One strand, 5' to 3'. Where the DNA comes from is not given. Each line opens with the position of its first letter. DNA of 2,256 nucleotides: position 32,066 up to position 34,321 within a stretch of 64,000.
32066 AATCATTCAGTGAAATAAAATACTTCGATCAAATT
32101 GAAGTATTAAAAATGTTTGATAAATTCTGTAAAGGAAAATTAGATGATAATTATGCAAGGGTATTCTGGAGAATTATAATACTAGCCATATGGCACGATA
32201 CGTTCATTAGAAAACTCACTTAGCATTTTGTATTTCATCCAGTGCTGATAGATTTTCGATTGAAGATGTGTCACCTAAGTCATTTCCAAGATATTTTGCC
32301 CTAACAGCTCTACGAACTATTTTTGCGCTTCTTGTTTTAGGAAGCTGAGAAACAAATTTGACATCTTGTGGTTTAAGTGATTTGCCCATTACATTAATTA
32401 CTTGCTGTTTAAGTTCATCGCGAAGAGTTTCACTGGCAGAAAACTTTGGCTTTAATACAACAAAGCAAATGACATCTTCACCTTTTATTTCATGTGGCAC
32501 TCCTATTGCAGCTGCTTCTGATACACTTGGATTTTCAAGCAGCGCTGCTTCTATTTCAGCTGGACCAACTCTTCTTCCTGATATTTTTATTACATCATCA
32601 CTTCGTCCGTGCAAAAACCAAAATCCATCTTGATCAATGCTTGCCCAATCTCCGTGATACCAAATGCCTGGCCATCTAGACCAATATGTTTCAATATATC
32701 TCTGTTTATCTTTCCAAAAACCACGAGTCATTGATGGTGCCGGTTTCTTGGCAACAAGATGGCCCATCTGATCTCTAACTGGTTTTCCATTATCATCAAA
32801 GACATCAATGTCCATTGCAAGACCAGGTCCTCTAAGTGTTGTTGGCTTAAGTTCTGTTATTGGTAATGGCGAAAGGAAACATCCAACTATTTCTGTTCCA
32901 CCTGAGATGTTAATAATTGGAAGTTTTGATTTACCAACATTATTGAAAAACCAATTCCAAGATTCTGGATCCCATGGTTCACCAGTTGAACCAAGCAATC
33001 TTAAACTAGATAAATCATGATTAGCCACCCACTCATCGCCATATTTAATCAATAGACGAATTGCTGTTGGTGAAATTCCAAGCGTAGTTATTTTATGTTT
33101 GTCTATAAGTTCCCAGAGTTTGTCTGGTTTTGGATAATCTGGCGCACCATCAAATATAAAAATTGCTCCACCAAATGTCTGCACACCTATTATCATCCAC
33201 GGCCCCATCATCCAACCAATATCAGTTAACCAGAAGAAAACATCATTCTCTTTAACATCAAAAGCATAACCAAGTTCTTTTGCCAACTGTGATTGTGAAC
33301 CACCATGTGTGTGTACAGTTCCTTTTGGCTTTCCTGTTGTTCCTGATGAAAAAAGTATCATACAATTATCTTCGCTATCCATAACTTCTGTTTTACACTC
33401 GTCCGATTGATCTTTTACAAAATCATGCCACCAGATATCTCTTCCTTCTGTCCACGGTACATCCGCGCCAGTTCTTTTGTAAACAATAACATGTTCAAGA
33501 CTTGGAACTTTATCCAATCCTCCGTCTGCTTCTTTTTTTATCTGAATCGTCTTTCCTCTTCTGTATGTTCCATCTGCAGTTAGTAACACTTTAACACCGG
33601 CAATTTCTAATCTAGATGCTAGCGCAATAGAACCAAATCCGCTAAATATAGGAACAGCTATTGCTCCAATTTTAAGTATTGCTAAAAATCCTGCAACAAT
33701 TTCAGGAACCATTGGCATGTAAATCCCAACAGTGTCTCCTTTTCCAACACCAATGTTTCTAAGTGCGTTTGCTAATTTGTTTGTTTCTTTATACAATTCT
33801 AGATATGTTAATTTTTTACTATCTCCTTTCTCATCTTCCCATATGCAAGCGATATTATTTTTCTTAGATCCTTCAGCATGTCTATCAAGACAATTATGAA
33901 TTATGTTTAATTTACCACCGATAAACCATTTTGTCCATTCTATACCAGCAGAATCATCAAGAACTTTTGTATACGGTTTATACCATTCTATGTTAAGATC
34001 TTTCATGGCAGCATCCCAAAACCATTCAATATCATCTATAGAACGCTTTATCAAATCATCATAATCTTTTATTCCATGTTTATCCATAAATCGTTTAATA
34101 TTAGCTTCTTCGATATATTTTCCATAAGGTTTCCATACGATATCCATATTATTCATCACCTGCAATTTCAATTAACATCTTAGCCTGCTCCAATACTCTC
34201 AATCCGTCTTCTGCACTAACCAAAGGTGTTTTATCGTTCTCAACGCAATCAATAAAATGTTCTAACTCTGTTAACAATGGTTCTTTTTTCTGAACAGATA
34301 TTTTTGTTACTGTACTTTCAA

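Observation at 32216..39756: Bacterial lipid-A-style acylation kit in an archaeon: LpxA-like, FabG-like, ceramidase-like amidase and acyl-CoA synthetase next to a 3-amino-sugar cassette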

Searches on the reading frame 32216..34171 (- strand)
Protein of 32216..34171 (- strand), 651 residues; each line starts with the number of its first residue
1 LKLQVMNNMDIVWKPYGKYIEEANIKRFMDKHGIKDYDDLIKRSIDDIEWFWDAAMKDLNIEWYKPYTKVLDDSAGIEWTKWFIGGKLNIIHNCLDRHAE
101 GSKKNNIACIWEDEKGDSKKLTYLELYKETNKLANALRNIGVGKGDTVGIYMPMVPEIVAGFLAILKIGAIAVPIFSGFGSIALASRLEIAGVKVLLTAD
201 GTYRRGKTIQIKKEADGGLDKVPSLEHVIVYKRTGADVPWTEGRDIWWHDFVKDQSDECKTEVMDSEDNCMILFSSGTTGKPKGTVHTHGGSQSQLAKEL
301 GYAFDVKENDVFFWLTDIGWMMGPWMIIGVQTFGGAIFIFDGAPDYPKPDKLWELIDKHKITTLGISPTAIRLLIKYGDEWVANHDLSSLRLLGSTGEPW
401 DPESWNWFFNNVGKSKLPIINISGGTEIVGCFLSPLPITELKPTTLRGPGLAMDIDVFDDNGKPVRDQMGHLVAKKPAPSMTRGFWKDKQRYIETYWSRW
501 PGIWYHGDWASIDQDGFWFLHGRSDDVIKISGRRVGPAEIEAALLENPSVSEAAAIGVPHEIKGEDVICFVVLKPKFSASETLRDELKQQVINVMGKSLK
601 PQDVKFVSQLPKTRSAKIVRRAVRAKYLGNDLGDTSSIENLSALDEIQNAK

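Call 3: search_protein_families(library=pfam, proteins=[window:32216-34171:-], max_evalue=0.01)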
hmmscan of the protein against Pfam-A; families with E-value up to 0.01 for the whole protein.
window:32216-34171:- (651 aa): 3 families
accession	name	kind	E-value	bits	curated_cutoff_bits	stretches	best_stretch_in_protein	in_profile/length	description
PF00501.34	AMP-binding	-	1.1e-71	242.1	29.9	1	96-486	2-384/384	AMP-binding enzyme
PF13193.12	AMP-binding_C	-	1.8e-22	80.5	24.5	1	539-617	1-76/76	AMP-binding enzyme C-terminal domain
PF16177.11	ACAS_N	-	3.7e-20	71.9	27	1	37-94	1-55/55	Acetyl-coenzyme A synthetase N-terminus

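Call 4: search_protein_families(library=ncbifam, proteins=[window:32216-34171:-], max_evalue=0.01)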
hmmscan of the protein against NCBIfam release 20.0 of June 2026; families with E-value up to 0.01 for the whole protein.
window:32216-34171:- (651 aa): 108 families (the best 25 are shown)
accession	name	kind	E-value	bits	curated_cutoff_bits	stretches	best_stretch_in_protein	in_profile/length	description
NF001208.0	PRK00174.1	subfamily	2.7e-202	673.6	657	1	33-650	25-644/649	acetate--CoA ligase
TIGR02188.1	Ac_CoA_lig_AcsA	equivalog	2.8e-199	663.4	724.95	1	33-649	3-628/629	acetate--CoA ligase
NF002937.0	PRK03584.1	subfamily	3.3e-142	474.9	639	1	8-649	3-650/657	acetoacetate--CoA ligase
NF007815.0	PRK10524.1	equivalog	3.3e-135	452.1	955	1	35-650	2-626/629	propionate--CoA ligase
TIGR02316.1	propion_prpE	equivalog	3.8e-123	412.3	827.4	1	36-650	2-625/628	propionate--CoA ligase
NF003313.0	PRK04319.1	equivalog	9.1e-122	407.2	729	1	77-639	32-573/574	acetate--CoA ligase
TIGR01217.1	ac_ac_CoA_syn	equivalog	5.7e-120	401.4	520.9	1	10-646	4-643/652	acetoacetate--CoA ligase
NF047394.1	AcylCoAsynMbcS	equivalog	3e-76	257.1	850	1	87-626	11-519/525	acyl-CoA synthetase MbcS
NF004837.0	PRK06187.1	subfamily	4e-69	233.2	476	1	91-630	10-525/531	long-chain-fatty-acid--CoA ligase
NF053567.1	HBDA_AROS1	equivalog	3.1e-57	194.1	1000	1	118-624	37-516/523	3-hydroxybenzoate--CoA ligase HbdA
TIGR02262.1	benz_CoA_lig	subfamily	6.9e-53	180.1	375.25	1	88-624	3-506/508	benzoate-CoA ligase family protein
NF005714.0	PRK07529.1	subfamily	1.5e-48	165.6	632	1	107-626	49-575/640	acyl-CoA synthetase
NF006181.0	PRK08314.1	subfamily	2.1e-46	158.3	705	1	119-624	48-551/563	long-chain-fatty-acid--CoA ligase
NF006182.0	PRK08316.1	subfamily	2.2e-46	158.4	663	1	91-628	13-518/523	fatty acyl-CoA synthetase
TIGR03098.1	ligase_PEP_1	hypoth_equivalog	9.5e-46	156.3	592.35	1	118-625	23-516/517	acyl-CoA ligase (AMP-forming), exosortase A system-associated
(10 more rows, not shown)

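Call 33: search_solved_structures(query=window:32216-34171:-, max_evalue=1e-30, show_alignments=2)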
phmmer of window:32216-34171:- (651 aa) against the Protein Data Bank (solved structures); distinct sequences matched with E-value up to 1e-30: 38.
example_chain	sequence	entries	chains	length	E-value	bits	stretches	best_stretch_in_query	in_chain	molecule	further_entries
8rpk_A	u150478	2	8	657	2.4e-161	541.3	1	14-638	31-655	Acetate--CoA ligase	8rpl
2p20_A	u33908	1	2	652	4.1e-145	487.7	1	35-646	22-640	Acetyl-coenzyme A synthetase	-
2p2b_A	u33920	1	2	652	6.9e-145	487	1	35-646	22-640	Acetyl-coenzyme A synthetase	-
2p2f_A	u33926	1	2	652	7.3e-145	486.9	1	35-646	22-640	Acetyl-coenzyme A synthetase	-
5jrh_A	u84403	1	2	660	7.6e-145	486.8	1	35-646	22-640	Acetyl-coenzyme A synthetase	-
2p2q_A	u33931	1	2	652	8.3e-145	486.7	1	35-646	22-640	Acetyl-coenzyme A synthetase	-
2p2m_A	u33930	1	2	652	2e-144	485.4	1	35-646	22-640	Acetyl-coenzyme A synthetase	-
2p2j_A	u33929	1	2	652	4.4e-144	484.3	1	35-646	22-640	Acetyl-coenzyme A synthetase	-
1pg3_A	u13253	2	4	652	8e-144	483.4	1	35-646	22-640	acetyl-CoA synthetase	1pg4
5ifi_A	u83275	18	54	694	7.2e-142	477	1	49-648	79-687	Acetyl-coenzyme A synthetase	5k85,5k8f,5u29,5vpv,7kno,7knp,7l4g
7kcp_A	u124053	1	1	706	1.4e-141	476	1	32-647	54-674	Acetyl-coenzyme A synthetase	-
7kq6_A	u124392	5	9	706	2.1e-141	475.5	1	32-647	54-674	Acetyl-coenzyme A synthetase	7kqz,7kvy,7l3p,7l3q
7kdn_A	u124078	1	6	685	1.1e-138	466.4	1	31-647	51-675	Acetyl-coenzyme A synthetase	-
7mmz_A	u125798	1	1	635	2.6e-136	458.6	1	49-647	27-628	Acetyl-coenzyme A synthetase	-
1ry2_A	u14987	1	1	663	1.1e-132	446.6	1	32-641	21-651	acetyl-coenzyme A synthetase 1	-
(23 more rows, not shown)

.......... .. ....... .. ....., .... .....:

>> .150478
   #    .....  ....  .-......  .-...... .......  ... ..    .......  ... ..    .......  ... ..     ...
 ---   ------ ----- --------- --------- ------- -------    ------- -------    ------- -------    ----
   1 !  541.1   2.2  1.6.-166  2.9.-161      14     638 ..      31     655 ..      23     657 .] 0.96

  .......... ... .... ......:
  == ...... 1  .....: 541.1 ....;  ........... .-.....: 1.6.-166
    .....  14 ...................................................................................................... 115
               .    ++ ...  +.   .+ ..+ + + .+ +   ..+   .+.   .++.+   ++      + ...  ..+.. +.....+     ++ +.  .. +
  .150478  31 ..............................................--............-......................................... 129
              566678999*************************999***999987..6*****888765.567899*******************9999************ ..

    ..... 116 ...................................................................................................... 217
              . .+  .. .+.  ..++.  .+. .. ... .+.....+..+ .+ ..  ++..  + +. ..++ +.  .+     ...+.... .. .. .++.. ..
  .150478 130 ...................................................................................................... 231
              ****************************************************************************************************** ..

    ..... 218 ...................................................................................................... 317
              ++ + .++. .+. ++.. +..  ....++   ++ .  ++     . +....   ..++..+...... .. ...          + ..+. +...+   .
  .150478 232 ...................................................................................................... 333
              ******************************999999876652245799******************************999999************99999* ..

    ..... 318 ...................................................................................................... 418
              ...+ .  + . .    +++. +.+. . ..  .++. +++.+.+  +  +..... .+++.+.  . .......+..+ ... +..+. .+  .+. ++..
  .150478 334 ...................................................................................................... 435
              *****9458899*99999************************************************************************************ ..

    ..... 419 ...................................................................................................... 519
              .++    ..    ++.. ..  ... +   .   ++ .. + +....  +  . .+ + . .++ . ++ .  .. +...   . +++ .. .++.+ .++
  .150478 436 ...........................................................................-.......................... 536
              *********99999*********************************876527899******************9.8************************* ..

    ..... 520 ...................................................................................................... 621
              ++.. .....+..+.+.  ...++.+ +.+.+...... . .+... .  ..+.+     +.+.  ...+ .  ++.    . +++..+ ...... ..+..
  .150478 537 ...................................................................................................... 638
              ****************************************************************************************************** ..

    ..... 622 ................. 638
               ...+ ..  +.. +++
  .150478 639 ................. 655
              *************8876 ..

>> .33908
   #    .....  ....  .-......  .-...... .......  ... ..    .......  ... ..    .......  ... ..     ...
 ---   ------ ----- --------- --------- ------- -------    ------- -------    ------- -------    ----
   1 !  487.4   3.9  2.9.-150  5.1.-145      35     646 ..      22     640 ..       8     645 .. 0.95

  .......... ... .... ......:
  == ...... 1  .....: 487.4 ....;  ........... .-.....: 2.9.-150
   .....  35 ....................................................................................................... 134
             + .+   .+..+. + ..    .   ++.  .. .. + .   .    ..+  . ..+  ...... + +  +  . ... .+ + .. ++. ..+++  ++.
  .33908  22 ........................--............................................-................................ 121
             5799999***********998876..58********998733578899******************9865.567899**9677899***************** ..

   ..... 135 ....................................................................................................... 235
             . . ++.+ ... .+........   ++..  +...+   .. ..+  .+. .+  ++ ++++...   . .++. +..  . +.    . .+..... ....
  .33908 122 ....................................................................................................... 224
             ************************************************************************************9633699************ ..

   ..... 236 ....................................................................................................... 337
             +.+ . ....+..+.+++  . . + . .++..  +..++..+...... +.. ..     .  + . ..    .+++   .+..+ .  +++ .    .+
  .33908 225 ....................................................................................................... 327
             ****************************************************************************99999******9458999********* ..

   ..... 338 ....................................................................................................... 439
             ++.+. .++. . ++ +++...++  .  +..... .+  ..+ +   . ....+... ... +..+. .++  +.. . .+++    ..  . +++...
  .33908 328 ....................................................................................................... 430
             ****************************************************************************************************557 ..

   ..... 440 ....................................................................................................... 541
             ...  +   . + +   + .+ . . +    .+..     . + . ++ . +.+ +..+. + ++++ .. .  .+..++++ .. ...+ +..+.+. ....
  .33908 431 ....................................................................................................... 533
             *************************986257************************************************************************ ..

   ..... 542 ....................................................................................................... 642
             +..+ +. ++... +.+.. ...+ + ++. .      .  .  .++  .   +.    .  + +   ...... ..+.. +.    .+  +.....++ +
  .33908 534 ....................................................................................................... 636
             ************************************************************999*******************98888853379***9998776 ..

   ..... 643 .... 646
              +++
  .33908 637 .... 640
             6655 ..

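Call 94: search_protein_representatives(protein=window:32216-34171:-)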
Query: 651 residues. Proteins with E-value up to 0.001 (for the whole library): 181901; up to 1e-10: 81608; up to 1e-30: 11164. The best 150 are listed.
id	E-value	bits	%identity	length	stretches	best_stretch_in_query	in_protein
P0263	8.7e-249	843.6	56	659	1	9-648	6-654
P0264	2.5e-230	782.6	52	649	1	8-648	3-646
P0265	5.6e-227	771.5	53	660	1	10-650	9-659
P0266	1.8e-219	746.7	50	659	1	7-647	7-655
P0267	2.5e-218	742.9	47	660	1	8-649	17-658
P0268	2.7e-214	729.6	50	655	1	10-648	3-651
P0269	4.0e-206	702.6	49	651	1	8-648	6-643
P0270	3.9e-204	696.0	47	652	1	10-646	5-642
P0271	2.0e-195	667.2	33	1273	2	25-647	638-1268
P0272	3.9e-191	653.1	46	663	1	11-647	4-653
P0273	1.7e-189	647.6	43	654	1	11-648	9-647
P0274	4.5e-186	636.3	46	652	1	10-648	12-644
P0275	1.3e-185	634.8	47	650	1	10-646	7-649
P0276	5.8e-185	632.7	43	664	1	8-650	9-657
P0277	1.7e-181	621.2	44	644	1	13-650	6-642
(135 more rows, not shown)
